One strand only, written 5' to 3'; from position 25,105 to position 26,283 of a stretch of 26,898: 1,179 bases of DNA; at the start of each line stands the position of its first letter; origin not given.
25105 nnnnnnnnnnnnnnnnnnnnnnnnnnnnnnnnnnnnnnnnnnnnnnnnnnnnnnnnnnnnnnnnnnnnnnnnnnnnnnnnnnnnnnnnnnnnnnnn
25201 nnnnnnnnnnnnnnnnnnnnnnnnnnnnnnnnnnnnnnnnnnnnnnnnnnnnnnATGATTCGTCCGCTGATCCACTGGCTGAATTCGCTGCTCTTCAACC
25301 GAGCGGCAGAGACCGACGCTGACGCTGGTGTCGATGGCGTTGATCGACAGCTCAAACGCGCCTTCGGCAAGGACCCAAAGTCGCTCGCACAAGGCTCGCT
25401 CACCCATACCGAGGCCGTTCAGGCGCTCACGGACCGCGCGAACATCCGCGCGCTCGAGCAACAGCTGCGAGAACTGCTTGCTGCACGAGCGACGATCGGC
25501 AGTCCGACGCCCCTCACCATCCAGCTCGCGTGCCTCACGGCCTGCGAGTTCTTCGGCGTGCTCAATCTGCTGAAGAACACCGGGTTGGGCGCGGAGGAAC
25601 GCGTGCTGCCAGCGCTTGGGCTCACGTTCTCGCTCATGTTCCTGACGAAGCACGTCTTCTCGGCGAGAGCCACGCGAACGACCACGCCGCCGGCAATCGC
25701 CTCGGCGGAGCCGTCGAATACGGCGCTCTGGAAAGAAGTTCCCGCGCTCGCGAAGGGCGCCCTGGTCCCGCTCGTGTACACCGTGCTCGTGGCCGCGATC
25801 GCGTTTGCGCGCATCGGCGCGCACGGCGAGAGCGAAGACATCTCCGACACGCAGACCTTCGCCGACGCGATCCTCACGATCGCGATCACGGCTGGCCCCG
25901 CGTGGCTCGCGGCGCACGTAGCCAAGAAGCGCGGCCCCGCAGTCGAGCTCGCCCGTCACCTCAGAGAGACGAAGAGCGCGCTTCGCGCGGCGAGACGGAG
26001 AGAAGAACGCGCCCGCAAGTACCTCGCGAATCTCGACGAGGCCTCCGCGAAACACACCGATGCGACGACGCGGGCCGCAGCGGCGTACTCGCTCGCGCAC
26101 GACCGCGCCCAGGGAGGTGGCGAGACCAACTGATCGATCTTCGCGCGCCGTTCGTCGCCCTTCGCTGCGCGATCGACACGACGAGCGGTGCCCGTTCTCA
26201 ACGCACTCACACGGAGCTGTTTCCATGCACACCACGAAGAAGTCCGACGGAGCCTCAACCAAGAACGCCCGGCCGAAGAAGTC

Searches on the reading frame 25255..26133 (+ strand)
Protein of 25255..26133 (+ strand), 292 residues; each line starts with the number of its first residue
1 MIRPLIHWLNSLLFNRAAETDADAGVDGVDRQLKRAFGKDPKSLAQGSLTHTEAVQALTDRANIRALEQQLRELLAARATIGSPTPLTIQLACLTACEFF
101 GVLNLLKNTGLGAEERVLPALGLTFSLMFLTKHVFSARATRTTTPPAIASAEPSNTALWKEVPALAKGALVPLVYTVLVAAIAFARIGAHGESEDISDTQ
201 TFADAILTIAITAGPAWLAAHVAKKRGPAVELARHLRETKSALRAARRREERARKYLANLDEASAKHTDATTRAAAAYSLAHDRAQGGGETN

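Call 70: search_protein_families(library=pfam, proteins=[window:25255-26133:+], max_evalue=0.05)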
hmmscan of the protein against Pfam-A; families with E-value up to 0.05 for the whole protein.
window:25255-26133:+ (292 aa): 0 families

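Call 71: search_protein_families(library=padloc, proteins=[window:25255-26133:+], max_evalue=0.01)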
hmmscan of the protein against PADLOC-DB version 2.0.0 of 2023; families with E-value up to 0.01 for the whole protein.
window:25255-26133:+ (292 aa): 0 families

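Call 101: find_encoding_contigs(protein=window:25255-26133:+, flank=10000, max_places=8)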
Protein window:25255-26133:+ (292 aa): 3 contigs read that carry it; 3 places shown.
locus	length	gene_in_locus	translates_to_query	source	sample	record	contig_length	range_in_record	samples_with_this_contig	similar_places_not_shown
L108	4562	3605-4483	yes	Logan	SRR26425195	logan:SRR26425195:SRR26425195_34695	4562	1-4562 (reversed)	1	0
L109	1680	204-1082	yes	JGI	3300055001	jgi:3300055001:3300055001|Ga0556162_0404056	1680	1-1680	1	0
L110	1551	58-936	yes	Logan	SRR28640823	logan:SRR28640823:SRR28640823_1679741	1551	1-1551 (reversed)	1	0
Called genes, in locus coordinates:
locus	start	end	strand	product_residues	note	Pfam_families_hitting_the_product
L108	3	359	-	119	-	?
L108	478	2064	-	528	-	-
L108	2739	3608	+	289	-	-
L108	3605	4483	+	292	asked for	-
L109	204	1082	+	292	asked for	-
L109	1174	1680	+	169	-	?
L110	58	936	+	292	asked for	-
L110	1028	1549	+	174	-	?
